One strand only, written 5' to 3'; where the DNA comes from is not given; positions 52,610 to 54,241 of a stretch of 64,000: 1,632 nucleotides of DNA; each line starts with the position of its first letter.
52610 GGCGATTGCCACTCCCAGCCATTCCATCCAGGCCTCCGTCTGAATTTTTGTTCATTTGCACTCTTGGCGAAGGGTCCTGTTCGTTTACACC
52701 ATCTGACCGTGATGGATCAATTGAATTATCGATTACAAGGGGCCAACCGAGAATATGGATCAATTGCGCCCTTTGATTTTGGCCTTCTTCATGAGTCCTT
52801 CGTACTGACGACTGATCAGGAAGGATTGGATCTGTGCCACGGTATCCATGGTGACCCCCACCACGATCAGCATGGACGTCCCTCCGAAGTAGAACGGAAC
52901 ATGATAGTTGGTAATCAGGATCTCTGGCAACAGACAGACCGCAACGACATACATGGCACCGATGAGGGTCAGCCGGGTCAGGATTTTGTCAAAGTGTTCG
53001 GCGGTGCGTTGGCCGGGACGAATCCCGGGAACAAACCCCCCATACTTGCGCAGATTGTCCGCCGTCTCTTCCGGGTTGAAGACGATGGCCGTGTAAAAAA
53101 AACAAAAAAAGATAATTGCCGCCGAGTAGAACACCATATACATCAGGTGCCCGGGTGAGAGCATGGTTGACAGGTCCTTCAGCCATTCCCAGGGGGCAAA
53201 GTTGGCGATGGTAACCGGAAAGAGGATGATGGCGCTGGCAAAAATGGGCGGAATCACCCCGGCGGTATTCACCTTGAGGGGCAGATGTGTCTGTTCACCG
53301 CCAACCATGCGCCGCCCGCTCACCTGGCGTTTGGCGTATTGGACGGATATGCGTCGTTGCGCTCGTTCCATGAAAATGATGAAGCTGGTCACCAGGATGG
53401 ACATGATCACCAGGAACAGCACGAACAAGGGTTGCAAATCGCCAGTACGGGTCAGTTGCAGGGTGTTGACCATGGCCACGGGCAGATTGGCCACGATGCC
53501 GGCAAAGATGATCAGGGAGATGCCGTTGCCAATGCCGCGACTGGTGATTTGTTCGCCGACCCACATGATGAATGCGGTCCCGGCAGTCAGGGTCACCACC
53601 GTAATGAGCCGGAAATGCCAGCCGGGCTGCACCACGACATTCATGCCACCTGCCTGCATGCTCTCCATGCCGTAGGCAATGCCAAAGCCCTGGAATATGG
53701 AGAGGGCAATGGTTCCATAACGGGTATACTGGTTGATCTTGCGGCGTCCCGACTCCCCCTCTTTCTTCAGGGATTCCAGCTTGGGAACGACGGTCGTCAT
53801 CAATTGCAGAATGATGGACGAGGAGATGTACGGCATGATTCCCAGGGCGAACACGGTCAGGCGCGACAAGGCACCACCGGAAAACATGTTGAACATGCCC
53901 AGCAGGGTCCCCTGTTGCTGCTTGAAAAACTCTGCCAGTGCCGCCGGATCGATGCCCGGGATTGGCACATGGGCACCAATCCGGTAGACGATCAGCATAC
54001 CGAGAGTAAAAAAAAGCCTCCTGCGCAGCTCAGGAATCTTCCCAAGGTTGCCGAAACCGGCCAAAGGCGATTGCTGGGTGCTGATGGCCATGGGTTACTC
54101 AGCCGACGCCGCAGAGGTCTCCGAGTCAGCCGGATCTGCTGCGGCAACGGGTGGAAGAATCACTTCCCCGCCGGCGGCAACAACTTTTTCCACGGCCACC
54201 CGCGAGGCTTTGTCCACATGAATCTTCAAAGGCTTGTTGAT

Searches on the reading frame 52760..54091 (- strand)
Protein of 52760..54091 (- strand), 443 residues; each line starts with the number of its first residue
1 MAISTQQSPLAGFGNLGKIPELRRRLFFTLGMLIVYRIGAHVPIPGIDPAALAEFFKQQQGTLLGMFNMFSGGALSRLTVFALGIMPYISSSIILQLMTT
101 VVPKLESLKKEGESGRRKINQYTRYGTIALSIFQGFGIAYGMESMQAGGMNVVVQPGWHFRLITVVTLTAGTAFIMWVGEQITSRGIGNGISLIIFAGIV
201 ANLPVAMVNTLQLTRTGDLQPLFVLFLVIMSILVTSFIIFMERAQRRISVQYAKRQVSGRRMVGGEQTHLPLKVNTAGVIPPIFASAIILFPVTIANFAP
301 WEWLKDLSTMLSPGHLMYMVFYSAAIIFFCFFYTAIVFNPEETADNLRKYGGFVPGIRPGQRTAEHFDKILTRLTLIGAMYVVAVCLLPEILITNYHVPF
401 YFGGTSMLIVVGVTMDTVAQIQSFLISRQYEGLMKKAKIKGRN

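Call 60: search_protein_families(library=pfam, proteins=[window:52760-54091:-], max_evalue=0.00001)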
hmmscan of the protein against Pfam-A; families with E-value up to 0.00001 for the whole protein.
window:52760-54091:- (443 aa): 1 family
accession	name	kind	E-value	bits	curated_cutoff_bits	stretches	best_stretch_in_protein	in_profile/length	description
PF00344.25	SecY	-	7.8e-118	393.7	32.2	1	79-418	1-306/306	SecY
